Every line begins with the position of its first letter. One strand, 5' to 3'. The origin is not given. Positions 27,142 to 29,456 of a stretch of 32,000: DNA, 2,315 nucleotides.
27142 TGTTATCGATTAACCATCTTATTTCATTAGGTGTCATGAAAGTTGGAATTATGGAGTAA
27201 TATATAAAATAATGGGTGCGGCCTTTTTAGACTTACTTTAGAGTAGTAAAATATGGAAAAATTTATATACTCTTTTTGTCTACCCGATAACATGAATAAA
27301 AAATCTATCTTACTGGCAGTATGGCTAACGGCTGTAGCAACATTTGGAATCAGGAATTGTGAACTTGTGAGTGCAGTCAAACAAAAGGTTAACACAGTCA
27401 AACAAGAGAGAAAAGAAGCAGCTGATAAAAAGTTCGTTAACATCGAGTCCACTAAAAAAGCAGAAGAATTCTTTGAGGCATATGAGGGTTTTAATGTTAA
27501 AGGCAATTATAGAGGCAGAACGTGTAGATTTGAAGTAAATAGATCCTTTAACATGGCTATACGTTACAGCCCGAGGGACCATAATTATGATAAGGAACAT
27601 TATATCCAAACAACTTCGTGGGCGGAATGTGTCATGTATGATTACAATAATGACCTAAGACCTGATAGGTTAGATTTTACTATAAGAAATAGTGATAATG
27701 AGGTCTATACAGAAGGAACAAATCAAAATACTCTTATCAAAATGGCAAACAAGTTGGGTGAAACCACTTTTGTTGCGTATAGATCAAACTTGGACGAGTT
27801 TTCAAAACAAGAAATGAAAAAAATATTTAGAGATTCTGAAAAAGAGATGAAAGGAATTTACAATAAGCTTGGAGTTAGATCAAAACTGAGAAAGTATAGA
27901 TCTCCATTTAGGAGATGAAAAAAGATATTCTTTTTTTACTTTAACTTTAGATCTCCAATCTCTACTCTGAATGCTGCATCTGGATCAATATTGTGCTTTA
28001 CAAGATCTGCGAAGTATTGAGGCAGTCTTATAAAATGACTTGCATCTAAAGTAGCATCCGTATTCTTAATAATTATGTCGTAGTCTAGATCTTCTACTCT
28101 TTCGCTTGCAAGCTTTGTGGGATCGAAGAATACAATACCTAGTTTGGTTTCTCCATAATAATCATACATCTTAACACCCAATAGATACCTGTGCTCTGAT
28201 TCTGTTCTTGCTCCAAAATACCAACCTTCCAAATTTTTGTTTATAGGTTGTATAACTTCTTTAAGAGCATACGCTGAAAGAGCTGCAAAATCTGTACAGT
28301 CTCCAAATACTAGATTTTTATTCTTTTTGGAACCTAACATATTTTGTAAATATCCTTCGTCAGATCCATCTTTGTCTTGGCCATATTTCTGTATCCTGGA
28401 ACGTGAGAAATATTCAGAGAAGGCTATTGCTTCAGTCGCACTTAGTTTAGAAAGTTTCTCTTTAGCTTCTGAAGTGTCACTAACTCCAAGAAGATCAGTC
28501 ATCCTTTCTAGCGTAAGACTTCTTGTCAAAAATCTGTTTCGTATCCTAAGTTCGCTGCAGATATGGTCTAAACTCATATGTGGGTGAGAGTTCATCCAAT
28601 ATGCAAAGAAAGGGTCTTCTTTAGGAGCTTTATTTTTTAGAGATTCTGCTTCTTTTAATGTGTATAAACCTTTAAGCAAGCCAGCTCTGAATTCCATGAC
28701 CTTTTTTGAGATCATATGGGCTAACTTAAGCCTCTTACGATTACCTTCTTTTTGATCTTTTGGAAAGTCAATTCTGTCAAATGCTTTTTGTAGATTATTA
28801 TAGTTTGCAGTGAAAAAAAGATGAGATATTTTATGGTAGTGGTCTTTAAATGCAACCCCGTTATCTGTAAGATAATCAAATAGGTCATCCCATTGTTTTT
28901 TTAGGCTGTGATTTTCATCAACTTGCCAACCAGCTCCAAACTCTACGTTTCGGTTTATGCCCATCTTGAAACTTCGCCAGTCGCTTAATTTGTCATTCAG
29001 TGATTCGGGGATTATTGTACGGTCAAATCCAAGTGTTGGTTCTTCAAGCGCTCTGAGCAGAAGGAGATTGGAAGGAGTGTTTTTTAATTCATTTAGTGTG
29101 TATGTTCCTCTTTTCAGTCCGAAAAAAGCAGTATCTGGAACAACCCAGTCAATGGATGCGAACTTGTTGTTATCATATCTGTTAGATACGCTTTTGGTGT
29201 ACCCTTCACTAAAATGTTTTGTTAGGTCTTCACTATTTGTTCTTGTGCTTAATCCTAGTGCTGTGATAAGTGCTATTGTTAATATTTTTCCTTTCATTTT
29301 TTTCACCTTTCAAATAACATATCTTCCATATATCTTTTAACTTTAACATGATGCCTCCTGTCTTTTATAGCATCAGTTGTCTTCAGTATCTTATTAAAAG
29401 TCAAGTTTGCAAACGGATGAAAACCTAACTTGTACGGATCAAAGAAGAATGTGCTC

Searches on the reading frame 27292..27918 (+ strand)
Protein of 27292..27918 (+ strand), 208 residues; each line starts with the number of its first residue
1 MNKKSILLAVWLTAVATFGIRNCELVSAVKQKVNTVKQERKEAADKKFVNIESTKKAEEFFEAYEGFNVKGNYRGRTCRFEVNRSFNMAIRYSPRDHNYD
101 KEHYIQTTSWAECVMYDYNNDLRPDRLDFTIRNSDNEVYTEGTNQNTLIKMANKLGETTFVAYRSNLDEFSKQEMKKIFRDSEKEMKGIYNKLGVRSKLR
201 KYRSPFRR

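Call 9: search_protein_families(library=pfam, max_evalue=0.1, proteins=[window:27292-27918:+])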
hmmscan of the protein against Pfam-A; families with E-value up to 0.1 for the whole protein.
window:27292-27918:+ (208 aa): 0 families

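Call 10: search_protein_families(library=phrogs, max_evalue=0.01, proteins=[window:27292-27918:+])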
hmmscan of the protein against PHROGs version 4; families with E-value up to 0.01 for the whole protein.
window:27292-27918:+ (208 aa): 0 families

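Call 45: find_homologous_proteins(query=window:27292-27918:+, max_evalue=10)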
Query window:27292-27918:+ (208 aa): 1 proteins with E <= 10 among 41 candidates.
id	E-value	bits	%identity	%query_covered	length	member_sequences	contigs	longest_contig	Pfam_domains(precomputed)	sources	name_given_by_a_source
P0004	6.8e-134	462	100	100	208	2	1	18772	-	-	-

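Call 47: find_encoding_contigs(protein=P0004, flank=10000, max_places=6)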
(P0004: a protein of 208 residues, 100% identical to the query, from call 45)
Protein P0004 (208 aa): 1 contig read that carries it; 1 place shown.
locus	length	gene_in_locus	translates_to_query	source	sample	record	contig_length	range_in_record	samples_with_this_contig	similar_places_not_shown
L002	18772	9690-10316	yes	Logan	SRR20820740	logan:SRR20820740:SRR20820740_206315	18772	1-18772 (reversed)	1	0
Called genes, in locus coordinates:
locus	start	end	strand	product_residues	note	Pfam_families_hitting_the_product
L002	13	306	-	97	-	-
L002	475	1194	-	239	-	-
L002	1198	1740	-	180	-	-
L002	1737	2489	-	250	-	-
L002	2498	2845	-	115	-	-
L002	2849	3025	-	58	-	-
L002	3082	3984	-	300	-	PF18911:PKD_4, PF00801:PKD, PF22352:K319L-like_PKD (weak), PF00801:PKD, PF18911:PKD_4, PF18962:Por_Secre_tail (weak)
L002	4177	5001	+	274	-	-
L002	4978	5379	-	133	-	-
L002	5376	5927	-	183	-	-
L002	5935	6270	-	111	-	-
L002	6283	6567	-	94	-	-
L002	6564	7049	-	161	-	-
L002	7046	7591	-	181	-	-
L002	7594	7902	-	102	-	-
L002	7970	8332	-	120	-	-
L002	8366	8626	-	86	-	-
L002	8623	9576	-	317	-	PF08501:Shikimate_dh_N, PF01488:Shikimate_DH (weak)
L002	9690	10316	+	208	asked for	-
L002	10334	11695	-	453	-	-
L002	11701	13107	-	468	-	-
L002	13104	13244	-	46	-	PF01402:RHH_1 (weak)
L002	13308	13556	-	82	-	-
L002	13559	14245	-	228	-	PF01487:DHquinase_I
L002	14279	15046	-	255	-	-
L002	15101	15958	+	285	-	PF06028:DUF915 (weak), PF01674:Lipase_2 (weak), PF02089:Palm_thioest (weak), PF07819:PGAP1 (weak), PF00561:Abhydrolase_1 (weak), PF24096:DUF7379 (weak)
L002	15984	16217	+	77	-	-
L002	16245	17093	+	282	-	-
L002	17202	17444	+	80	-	-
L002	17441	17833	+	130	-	PF01850:PIN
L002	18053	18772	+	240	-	?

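Call 48: list_cluster_members(proteins=[P0004, P0001, P0002, P0003])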
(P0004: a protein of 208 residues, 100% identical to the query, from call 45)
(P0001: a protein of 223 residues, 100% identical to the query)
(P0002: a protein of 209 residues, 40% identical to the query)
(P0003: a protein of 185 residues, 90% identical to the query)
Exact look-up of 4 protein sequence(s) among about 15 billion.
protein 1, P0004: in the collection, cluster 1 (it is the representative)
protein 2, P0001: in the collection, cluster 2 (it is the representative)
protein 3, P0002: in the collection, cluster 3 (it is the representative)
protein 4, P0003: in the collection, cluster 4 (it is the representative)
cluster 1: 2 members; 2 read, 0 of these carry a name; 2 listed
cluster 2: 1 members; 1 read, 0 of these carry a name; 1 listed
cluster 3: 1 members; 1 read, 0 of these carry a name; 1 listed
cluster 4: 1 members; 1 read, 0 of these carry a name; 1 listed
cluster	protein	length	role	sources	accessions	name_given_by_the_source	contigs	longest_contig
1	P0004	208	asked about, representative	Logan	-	-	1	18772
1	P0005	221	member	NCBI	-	-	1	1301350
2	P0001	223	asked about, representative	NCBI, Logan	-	-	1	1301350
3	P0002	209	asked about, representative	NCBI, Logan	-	-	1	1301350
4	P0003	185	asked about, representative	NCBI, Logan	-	-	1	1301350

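Call 82: search_protein_families(library=ncbifam, max_evalue=1, proteins=[window:27292-27918:+])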
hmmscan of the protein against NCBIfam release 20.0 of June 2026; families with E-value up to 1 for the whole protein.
window:27292-27918:+ (208 aa): 0 families

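Call 95: search_protein_families(library=ncbifam, max_evalue=0.00001, proteins=[L002:14279-15046:-, L002:16245-17093:+, L002:15101-15958:+])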
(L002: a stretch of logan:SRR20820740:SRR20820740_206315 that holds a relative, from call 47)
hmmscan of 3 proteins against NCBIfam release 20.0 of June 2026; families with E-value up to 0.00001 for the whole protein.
L002:14279-15046:- (255 aa): 0 families

L002:16245-17093:+ (282 aa): 0 families

L002:15101-15958:+ (285 aa): 0 families

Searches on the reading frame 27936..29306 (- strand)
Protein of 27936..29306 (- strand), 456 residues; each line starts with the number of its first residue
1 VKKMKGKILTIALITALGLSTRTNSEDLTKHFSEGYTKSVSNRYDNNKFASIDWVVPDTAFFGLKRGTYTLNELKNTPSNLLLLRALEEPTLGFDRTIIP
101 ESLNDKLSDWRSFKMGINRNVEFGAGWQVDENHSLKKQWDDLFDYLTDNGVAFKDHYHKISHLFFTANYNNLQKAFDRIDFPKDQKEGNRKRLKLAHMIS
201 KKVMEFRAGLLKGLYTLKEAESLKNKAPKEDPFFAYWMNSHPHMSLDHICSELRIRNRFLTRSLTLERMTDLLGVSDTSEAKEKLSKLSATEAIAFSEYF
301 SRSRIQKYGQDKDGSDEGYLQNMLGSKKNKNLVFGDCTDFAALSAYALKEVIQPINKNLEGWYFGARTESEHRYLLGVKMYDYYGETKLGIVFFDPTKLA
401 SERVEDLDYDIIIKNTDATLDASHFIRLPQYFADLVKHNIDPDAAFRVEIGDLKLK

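Call 9: search_protein_families(library=pfam, max_evalue=0.1, proteins=[window:27936-29306:-])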
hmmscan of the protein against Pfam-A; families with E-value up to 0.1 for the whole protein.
window:27936-29306:- (456 aa): 1 family
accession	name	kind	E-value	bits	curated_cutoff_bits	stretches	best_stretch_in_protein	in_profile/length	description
PF19294.4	DACZ_N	-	0.0012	19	24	1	390-435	17-63/125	Diadenylate cyclase, N-terminal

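Call 10: search_protein_families(library=phrogs, max_evalue=0.01, proteins=[window:27936-29306:-])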
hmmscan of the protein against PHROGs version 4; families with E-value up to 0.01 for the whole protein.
window:27936-29306:- (456 aa): 0 families
